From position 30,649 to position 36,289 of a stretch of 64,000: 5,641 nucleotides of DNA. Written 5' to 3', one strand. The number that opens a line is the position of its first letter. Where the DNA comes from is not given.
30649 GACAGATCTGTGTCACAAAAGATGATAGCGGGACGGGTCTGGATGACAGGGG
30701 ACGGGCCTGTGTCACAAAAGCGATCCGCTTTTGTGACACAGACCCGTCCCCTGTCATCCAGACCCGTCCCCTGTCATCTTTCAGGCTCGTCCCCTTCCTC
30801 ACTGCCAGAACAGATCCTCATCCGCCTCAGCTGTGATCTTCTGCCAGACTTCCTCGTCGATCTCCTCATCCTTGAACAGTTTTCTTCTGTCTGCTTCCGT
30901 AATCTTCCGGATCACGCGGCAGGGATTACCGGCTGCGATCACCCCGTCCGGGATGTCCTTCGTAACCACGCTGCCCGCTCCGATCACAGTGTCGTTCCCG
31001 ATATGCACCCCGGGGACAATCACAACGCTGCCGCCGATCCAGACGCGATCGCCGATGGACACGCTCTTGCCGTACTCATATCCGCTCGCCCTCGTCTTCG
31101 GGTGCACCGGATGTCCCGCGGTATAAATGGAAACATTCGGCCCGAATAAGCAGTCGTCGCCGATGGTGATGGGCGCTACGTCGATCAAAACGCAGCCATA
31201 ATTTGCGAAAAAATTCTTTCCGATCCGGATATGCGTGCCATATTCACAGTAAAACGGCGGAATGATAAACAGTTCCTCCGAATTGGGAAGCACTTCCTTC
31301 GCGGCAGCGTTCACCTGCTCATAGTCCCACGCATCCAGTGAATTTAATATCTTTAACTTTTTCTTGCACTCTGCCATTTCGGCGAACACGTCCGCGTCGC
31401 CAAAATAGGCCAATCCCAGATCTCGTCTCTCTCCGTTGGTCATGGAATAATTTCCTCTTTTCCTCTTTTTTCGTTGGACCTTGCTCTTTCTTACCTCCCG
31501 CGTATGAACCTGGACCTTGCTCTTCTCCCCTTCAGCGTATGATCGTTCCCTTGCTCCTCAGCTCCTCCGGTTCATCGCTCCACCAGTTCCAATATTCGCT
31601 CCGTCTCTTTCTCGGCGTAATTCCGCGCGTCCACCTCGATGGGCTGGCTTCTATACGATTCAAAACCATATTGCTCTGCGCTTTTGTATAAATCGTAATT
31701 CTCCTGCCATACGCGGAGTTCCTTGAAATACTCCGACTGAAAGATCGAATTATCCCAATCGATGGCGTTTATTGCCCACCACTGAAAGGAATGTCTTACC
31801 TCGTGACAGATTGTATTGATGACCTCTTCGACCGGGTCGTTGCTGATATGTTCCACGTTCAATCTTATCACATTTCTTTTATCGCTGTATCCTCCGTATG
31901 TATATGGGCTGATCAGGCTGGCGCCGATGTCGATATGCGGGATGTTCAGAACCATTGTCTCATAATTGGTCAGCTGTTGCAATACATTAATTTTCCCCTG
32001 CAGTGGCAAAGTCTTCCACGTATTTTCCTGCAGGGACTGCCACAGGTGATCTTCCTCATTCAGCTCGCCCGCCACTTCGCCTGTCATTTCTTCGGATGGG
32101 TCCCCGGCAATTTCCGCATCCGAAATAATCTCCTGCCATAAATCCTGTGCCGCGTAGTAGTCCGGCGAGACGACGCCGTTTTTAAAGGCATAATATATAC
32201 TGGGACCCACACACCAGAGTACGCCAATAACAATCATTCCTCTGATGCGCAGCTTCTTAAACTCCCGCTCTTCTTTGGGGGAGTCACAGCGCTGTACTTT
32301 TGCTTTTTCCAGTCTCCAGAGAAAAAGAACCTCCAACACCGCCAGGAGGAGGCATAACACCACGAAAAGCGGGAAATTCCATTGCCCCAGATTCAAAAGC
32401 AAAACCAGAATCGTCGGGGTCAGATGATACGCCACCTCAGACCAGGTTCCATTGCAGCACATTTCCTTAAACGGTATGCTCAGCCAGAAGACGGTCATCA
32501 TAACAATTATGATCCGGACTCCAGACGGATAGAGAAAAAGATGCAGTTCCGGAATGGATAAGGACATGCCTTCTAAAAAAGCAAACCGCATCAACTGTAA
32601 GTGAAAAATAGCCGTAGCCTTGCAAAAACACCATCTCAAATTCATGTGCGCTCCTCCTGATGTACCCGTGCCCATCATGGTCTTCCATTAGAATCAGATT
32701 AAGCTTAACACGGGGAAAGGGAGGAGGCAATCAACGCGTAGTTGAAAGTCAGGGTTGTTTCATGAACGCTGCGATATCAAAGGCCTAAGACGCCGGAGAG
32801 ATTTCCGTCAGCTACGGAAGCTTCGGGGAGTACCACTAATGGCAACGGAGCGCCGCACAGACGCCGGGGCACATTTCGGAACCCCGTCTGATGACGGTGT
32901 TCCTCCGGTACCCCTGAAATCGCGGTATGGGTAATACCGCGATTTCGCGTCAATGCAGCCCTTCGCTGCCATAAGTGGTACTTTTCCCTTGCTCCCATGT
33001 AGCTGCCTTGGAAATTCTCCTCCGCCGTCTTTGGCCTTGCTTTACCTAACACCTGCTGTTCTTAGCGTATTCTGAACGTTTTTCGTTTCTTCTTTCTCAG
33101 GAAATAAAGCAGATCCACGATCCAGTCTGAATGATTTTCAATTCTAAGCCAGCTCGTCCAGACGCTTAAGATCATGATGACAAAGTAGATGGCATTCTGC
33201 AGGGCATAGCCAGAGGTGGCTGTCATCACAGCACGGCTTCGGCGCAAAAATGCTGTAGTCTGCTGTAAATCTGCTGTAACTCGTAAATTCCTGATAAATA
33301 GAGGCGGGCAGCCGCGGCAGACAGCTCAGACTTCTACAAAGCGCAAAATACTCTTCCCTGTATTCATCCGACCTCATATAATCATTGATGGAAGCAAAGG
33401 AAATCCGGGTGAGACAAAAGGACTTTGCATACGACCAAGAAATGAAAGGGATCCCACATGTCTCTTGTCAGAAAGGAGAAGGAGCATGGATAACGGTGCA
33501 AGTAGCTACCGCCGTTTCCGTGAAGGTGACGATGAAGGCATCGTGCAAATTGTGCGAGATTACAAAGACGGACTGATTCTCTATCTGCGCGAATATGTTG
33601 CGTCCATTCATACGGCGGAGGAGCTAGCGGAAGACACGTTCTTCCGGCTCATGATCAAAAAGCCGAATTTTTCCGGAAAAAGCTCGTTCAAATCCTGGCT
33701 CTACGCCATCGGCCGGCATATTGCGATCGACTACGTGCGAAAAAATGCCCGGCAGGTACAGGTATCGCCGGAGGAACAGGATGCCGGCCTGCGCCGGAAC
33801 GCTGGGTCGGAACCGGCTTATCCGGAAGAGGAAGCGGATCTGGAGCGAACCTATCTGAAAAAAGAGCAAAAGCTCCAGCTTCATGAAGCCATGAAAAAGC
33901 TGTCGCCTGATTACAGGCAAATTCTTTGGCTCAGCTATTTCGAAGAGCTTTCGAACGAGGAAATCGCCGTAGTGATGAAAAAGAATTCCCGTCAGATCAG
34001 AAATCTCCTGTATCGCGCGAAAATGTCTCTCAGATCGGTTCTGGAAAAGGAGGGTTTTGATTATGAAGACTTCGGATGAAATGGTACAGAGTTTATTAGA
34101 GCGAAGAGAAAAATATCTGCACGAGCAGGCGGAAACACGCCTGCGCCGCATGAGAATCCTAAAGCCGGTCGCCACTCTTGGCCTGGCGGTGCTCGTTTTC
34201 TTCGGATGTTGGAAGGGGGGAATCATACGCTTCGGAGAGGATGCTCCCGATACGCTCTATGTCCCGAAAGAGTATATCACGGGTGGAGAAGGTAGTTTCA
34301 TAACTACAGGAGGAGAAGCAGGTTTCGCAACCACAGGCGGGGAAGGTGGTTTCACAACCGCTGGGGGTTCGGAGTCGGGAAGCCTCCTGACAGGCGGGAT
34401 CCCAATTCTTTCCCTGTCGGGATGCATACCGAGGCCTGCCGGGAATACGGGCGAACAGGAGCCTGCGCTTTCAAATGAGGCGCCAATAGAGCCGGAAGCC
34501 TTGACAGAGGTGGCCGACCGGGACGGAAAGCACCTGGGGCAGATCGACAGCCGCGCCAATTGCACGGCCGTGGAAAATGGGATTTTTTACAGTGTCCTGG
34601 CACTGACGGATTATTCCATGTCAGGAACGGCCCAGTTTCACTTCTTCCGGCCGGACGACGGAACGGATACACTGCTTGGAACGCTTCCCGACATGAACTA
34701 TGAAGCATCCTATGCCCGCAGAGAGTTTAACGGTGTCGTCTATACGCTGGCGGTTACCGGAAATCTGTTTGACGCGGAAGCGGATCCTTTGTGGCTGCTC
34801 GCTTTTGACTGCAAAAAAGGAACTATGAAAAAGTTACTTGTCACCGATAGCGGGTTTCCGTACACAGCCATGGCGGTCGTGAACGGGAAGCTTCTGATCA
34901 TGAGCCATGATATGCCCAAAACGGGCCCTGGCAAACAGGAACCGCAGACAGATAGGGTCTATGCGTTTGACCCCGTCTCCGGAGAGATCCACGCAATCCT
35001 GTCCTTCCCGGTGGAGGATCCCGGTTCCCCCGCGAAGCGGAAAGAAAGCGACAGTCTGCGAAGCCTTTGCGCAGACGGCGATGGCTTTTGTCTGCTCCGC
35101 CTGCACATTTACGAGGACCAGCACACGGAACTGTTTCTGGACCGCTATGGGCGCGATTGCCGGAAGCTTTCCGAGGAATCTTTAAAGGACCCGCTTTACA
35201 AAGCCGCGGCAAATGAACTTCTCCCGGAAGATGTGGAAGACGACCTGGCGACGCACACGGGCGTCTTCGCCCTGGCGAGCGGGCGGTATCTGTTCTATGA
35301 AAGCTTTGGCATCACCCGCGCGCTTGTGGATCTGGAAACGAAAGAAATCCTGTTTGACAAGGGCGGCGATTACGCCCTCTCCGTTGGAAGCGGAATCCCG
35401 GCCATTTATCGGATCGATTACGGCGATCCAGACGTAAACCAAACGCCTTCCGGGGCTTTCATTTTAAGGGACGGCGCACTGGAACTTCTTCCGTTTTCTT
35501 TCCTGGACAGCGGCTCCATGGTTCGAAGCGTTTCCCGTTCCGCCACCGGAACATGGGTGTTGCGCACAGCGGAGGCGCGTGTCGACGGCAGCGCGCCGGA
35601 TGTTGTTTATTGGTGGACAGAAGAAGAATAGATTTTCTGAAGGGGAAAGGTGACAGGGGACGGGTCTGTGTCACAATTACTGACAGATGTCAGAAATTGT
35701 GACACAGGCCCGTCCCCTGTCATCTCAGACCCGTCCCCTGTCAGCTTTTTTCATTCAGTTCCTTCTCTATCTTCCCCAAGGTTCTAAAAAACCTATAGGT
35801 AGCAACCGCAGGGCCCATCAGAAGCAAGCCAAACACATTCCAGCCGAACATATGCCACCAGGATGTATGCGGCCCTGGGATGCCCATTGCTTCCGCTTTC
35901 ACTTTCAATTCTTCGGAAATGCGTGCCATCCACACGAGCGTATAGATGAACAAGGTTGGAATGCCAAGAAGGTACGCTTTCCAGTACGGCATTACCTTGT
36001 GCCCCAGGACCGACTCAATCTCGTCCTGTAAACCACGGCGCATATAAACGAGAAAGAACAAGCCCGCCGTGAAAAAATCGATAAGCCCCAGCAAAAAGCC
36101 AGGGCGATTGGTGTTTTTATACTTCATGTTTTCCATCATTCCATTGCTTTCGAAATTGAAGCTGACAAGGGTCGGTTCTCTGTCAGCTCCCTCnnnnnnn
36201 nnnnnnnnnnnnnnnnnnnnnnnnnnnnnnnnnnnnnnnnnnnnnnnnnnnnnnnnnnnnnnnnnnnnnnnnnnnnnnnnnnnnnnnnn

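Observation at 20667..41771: Family of ~25-nt palindromic units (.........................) at nine or more intergenic sites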

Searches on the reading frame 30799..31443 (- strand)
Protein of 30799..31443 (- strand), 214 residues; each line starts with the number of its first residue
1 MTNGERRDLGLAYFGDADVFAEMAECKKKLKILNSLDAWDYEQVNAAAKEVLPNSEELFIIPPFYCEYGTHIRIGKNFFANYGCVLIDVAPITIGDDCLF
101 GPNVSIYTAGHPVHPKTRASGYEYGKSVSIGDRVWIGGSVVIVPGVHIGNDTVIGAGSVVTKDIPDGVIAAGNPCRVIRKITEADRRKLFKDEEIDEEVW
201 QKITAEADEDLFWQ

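Call 14: search_protein_families(library=pfam, proteins=[window:30799-31443:-], max_evalue=0.001)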
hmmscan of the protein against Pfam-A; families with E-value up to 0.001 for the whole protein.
window:30799-31443:- (214 aa): 2 families
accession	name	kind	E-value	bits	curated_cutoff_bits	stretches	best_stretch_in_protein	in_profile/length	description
PF00132.30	Hexapep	-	7e-13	48.1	27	1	128-162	2-36/36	Bacterial transferase hexapeptide (six repeats)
PF14602.12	Hexapep_2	-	3.3e-12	46.3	27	1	128-162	2-34/34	Hexapeptide repeat of succinyl-transferase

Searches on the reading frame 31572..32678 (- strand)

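Call 14: search_protein_families(library=pfam, proteins=[window:31572-32678:-], max_evalue=0.001)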
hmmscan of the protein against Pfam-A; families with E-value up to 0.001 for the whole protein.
window:31572-32678:- (368 aa): 1 family
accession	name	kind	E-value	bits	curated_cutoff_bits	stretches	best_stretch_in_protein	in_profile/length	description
PF10263.15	SprT-like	-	0.00011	22.4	25.6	1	260-302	32-77/108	SprT-like family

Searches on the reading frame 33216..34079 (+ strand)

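Call 14: search_protein_families(library=pfam, proteins=[window:33216-34079:+], max_evalue=0.001)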
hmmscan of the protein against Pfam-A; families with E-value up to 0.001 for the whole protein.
window:33216-34079:+ (287 aa): 4 families
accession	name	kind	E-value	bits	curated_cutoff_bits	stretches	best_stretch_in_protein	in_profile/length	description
PF08281.18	Sigma70_r4_2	-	1.7e-14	53.7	25.7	1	220-271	2-53/54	Sigma-70, region 4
PF04542.20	Sigma70_r2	-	1.4e-12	47.7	24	1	113-179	2-70/71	Sigma-70 region 2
PF04545.22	Sigma70_r4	-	1.2e-06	28.3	24.1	1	225-273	1-49/50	Sigma-70, region 4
PF07638.17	Sigma70_ECF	-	0.00038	20.9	21.1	0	136-263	51-170/185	ECF sigma factor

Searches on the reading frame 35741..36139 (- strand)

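Call 14: search_protein_families(library=pfam, proteins=[window:35741-36139:-], max_evalue=0.001)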
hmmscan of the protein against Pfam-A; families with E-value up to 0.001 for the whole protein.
window:35741-36139:- (132 aa): 1 family
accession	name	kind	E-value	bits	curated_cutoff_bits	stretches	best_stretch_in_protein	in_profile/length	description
PF14018.11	DUF4234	-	1.2e-08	35.4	25.3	2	53-106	4-56/70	Domain of unknown function (DUF4234)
